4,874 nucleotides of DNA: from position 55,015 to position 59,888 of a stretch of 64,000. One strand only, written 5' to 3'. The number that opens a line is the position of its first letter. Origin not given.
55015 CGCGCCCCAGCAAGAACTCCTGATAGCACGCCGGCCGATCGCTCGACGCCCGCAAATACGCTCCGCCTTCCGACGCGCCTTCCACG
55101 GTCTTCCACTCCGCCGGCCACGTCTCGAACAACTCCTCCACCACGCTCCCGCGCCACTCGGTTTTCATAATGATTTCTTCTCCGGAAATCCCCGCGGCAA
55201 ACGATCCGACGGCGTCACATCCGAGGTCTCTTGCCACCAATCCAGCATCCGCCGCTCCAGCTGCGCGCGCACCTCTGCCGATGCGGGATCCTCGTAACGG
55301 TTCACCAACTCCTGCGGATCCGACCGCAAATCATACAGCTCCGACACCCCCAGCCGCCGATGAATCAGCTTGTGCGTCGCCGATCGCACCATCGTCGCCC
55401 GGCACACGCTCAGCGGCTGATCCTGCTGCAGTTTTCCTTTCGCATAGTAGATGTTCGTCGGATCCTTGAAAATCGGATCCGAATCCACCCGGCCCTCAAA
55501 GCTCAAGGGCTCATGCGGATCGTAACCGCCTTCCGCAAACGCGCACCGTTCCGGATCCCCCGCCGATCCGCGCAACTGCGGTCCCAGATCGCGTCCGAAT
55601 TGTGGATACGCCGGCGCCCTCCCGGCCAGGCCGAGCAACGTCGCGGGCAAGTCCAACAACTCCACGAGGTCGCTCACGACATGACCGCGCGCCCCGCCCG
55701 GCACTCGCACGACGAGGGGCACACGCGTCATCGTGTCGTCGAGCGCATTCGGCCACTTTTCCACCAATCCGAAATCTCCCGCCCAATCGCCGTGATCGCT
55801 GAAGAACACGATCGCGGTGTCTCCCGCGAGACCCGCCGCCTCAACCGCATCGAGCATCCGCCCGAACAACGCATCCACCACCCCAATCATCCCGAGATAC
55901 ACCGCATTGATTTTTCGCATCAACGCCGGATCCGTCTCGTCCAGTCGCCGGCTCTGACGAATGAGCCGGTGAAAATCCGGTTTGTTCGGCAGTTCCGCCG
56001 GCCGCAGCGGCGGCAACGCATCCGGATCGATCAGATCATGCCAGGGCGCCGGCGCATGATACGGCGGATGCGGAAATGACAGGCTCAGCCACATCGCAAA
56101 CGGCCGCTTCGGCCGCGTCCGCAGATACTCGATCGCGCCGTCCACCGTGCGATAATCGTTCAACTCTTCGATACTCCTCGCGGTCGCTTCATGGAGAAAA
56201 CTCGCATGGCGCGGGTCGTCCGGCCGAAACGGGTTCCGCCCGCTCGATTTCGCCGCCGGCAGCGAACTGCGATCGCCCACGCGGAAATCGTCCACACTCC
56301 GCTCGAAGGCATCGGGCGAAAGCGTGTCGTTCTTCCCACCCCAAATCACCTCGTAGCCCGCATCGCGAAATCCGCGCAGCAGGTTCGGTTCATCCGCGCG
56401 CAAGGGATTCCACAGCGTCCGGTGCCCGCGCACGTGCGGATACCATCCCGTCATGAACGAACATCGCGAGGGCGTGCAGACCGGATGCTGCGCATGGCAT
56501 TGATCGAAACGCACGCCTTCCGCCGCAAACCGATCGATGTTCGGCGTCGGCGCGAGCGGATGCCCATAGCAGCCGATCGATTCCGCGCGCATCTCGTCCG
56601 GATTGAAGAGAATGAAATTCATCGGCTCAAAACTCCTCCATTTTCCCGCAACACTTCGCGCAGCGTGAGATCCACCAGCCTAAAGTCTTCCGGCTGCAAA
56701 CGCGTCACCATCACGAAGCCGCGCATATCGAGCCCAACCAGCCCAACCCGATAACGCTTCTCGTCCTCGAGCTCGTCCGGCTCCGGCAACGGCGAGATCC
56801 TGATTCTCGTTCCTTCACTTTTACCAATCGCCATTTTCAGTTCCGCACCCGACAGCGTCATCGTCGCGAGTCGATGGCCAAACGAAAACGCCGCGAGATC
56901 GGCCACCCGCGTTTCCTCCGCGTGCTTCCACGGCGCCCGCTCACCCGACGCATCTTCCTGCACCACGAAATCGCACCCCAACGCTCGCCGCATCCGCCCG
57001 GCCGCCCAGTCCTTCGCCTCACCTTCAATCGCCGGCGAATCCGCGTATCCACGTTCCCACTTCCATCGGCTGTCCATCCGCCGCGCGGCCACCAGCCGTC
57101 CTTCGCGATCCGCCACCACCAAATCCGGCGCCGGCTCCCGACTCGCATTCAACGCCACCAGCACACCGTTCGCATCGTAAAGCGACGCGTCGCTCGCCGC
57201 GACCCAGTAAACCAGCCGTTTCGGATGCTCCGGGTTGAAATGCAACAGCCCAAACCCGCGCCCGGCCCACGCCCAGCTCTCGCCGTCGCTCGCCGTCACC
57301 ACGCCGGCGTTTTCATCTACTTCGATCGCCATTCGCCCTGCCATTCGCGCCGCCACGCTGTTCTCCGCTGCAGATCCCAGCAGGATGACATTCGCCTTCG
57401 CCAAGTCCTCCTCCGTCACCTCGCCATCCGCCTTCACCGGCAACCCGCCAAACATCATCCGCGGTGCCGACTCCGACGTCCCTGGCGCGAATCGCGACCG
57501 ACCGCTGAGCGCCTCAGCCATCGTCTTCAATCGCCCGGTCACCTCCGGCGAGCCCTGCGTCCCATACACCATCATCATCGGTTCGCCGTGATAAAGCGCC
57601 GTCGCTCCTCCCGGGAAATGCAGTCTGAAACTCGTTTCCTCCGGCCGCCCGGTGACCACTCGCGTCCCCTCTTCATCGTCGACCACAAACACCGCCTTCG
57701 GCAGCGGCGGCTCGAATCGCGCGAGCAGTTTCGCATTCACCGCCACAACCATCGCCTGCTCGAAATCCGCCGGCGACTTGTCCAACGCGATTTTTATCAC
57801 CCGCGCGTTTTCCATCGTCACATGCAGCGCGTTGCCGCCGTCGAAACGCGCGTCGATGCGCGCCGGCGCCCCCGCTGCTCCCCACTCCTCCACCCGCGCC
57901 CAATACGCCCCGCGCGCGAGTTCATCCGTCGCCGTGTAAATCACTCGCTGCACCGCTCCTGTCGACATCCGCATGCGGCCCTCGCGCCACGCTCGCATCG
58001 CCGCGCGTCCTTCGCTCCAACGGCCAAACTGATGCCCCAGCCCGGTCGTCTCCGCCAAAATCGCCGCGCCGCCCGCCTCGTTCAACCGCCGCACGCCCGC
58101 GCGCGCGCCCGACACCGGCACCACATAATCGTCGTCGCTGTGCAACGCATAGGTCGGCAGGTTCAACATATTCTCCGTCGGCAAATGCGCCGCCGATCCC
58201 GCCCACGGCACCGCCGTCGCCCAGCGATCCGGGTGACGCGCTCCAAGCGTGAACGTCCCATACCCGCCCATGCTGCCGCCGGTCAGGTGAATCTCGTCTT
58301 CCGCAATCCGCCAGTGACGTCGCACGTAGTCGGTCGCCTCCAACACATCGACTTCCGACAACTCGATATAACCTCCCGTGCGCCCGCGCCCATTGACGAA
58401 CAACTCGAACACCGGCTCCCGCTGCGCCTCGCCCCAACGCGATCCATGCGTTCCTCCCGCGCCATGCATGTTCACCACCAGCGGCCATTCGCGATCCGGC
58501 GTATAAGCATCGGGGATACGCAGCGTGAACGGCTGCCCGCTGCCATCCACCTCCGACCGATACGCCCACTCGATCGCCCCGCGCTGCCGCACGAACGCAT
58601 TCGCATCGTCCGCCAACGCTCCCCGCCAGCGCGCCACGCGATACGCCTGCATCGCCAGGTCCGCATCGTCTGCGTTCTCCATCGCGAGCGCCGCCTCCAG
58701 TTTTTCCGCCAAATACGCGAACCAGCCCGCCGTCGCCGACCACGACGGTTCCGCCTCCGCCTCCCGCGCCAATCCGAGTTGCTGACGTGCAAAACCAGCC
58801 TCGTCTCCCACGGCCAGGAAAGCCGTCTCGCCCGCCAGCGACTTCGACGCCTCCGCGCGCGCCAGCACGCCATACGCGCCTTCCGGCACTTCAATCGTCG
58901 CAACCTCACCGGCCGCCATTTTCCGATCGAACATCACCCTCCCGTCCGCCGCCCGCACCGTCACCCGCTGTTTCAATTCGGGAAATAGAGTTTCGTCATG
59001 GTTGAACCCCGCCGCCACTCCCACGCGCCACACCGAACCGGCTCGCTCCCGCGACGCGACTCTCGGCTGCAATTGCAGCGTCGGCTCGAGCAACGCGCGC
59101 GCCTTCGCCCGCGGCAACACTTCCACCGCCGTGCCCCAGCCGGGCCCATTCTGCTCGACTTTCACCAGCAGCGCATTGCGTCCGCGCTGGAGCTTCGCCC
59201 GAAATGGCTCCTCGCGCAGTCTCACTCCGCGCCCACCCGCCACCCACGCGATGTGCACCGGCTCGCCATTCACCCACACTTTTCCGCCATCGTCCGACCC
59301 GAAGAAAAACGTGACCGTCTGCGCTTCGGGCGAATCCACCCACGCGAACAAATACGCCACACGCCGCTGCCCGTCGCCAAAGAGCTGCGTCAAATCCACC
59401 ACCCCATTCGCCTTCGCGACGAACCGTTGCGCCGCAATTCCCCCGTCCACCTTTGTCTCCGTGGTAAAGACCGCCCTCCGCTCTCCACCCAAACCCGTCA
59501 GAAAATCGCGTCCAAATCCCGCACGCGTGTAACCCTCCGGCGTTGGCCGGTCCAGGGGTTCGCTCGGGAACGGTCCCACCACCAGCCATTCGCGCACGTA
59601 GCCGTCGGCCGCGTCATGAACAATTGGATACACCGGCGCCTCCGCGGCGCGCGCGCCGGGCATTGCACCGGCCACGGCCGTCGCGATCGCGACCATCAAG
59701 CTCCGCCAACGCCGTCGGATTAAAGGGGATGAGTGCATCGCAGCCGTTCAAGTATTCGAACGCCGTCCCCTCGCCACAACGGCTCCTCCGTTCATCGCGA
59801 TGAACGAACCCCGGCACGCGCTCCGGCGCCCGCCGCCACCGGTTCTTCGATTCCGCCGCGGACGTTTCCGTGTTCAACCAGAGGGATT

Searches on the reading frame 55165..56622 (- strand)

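Call 17: search_protein_families(library=pfam, proteins=[window:55165-56622:-], max_evalue=0.001)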
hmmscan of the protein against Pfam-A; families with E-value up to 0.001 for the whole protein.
window:55165-56622:- (485 aa): 3 families
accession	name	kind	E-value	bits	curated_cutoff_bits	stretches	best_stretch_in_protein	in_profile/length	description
PF00884.28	Sulfatase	-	4.7e-39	134.9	25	1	2-334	2-300/301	Sulfatase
PF16347.10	SGSH_C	-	3.3e-12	47.3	29.3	1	404-461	91-150/154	N-sulphoglucosamine sulphohydrolase, C-terminal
PF01663.27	Phosphodiest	-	2.1e-08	34.6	23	0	4-66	2-61/342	Type I phosphodiesterase / nucleotide pyrophosphatase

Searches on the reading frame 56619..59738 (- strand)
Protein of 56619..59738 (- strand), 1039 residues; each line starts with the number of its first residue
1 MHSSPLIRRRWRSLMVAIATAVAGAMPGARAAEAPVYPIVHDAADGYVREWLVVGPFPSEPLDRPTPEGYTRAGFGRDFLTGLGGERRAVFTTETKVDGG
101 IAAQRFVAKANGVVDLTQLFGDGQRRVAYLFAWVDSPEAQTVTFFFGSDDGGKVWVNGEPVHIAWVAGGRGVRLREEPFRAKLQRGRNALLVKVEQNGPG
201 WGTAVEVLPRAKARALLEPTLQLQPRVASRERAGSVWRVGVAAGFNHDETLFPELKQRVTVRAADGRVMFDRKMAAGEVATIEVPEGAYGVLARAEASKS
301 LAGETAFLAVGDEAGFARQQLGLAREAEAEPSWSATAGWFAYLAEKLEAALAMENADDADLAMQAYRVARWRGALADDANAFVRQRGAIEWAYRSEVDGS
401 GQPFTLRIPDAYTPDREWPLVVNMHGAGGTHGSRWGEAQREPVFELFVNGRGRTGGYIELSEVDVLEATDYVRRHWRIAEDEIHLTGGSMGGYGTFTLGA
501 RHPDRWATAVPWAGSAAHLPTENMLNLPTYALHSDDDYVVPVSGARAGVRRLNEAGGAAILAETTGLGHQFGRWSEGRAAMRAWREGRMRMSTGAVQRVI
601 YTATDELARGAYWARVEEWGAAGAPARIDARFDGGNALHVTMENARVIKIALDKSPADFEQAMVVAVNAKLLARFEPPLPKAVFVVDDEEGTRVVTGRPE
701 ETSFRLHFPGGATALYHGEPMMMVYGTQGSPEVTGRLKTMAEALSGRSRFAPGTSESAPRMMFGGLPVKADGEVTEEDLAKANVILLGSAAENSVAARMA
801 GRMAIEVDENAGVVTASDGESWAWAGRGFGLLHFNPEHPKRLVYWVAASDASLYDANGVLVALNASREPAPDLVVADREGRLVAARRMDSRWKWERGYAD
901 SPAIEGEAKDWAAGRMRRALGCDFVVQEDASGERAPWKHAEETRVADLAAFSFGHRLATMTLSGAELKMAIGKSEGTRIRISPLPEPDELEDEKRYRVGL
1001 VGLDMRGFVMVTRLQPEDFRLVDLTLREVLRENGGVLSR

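Call 17: search_protein_families(library=pfam, proteins=[window:56619-59738:-], max_evalue=0.001)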
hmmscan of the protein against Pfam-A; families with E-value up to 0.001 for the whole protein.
window:56619-59738:- (1039 aa): 2 families
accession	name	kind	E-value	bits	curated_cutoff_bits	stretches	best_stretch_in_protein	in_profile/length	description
PF00326.27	Peptidase_S9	-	1.5e-06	28.3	22.6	1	464-515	47-98/213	Prolyl oligopeptidase family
PF12146.15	Hydrolase_4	-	0.00047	20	27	0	464-510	61-105/239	Serine aminopeptidase, S33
